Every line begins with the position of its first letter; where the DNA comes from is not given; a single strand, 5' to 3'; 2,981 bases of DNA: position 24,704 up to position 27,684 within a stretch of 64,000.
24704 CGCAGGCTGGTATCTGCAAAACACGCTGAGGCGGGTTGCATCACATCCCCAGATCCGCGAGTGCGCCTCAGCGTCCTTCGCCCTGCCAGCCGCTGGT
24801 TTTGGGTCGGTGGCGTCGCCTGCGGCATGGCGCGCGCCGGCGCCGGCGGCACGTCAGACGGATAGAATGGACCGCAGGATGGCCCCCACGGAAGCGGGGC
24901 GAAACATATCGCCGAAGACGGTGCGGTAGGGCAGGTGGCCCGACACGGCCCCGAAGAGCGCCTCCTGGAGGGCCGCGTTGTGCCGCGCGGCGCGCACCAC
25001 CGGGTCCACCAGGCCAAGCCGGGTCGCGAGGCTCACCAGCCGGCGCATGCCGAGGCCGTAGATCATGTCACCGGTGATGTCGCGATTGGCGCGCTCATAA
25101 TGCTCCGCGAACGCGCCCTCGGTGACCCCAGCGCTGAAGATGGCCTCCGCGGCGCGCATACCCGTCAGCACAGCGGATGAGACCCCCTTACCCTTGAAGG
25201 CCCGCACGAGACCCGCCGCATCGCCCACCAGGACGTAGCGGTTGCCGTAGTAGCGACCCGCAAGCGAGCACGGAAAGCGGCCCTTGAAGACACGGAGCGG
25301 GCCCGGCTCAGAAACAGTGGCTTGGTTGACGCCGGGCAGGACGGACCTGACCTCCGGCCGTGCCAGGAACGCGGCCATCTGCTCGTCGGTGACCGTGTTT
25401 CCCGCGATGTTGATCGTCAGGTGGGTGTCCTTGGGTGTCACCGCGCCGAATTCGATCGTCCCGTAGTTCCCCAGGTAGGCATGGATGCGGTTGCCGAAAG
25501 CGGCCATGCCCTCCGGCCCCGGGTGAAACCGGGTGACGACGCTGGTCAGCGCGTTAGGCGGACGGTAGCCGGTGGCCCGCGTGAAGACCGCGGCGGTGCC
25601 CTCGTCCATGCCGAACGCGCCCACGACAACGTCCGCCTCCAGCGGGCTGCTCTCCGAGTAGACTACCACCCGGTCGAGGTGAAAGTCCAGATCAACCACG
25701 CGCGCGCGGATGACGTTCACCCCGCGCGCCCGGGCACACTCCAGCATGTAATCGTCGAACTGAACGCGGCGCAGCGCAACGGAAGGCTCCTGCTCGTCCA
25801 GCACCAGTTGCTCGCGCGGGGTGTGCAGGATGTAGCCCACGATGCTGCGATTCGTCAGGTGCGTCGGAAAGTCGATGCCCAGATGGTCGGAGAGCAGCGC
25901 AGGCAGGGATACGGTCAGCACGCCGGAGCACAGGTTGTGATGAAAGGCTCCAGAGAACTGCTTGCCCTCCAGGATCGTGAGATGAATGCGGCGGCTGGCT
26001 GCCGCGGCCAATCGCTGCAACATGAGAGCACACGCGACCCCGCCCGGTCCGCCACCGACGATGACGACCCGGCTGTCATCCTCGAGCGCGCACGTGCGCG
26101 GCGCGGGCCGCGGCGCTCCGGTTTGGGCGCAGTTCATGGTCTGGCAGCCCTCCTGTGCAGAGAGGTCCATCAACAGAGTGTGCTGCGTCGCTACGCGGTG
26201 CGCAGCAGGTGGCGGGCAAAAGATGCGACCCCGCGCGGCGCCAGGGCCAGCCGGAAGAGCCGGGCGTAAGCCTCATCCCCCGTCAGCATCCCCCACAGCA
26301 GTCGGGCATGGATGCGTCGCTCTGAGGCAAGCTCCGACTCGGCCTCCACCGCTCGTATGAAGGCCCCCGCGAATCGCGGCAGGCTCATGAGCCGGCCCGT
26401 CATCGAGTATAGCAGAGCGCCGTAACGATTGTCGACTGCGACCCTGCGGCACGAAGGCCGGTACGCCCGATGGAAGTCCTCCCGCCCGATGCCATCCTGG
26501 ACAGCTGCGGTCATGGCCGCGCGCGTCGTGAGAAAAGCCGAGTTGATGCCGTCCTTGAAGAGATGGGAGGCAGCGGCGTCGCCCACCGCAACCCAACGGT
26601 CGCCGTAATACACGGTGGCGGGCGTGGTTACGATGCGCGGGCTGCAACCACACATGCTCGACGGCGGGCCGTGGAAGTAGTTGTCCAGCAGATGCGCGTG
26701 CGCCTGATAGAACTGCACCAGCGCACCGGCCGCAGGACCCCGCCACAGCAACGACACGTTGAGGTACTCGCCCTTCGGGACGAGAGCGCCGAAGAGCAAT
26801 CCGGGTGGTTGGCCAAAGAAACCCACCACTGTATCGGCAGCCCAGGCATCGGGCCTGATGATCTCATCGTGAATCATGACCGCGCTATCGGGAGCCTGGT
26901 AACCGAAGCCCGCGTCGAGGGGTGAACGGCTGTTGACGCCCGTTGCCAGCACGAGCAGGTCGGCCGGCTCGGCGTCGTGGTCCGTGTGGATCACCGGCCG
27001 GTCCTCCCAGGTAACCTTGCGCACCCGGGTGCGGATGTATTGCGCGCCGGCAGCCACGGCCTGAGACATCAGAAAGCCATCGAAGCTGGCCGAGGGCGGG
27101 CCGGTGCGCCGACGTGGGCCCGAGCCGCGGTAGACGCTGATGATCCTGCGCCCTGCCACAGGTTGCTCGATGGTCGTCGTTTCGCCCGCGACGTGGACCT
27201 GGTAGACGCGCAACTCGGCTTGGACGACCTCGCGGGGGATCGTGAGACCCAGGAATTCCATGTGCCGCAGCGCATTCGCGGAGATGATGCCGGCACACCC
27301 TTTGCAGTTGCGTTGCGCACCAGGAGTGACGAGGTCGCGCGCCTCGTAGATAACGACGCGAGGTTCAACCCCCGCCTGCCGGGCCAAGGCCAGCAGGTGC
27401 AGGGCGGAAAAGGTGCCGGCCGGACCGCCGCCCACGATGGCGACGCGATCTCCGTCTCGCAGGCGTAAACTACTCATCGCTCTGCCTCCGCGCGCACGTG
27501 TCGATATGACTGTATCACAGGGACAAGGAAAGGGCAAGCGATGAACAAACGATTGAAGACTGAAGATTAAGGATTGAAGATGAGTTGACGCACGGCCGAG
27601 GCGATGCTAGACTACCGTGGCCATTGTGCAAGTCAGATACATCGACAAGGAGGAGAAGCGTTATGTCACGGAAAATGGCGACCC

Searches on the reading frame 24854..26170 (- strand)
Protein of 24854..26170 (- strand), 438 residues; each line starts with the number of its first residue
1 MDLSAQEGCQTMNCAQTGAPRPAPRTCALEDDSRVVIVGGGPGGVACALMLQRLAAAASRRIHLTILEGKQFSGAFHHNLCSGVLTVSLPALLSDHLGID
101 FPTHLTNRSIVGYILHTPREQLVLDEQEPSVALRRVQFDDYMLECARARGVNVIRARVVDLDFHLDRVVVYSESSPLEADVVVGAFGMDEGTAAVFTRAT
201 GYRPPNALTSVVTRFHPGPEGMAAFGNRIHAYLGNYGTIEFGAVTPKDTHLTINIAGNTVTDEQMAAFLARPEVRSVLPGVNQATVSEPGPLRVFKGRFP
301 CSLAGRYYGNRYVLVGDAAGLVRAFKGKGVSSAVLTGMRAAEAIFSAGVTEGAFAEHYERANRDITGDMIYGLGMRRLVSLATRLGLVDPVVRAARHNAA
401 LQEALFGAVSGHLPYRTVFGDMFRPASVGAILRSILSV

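Call 20: search_protein_families(library=pfam, proteins=[window:24854-26170:-], max_evalue=0.001)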
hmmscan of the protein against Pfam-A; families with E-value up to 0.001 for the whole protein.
window:24854-26170:- (438 aa): 3 families
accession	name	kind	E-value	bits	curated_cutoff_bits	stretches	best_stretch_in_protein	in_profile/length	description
PF13454.12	NAD_binding_9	-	7.3e-07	29.7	21.8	1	36-187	1-153/155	FAD-NAD(P)-binding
PF04820.20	Trp_halogenase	-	4.4e-06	26.2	21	0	131-188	153-213/458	Tryptophan halogenase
PF07992.20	Pyr_redox_2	-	7e-05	22.8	26.1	0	34-59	2-23/291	Pyridine nucleotide-disulphide oxidoreductase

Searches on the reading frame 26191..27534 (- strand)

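Call 20: search_protein_families(library=pfam, proteins=[window:26191-27534:-], max_evalue=0.001)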
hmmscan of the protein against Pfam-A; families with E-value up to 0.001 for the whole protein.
window:26191-27534:- (447 aa): 4 families
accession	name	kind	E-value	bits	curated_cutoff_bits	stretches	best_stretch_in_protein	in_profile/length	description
PF01266.30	DAO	-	1.8e-07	31.5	27.9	1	30-75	1-40/353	FAD dependent oxidoreductase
PF01494.25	FAD_binding_3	-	3e-05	23.9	22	1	31-256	4-220/349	FAD binding domain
PF13454.12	NAD_binding_9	-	0.00017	22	21.8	0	32-69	1-36/155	FAD-NAD(P)-binding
PF07992.20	Pyr_redox_2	-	0.00053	19.9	26.1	0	30-205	2-114/291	Pyridine nucleotide-disulphide oxidoreductase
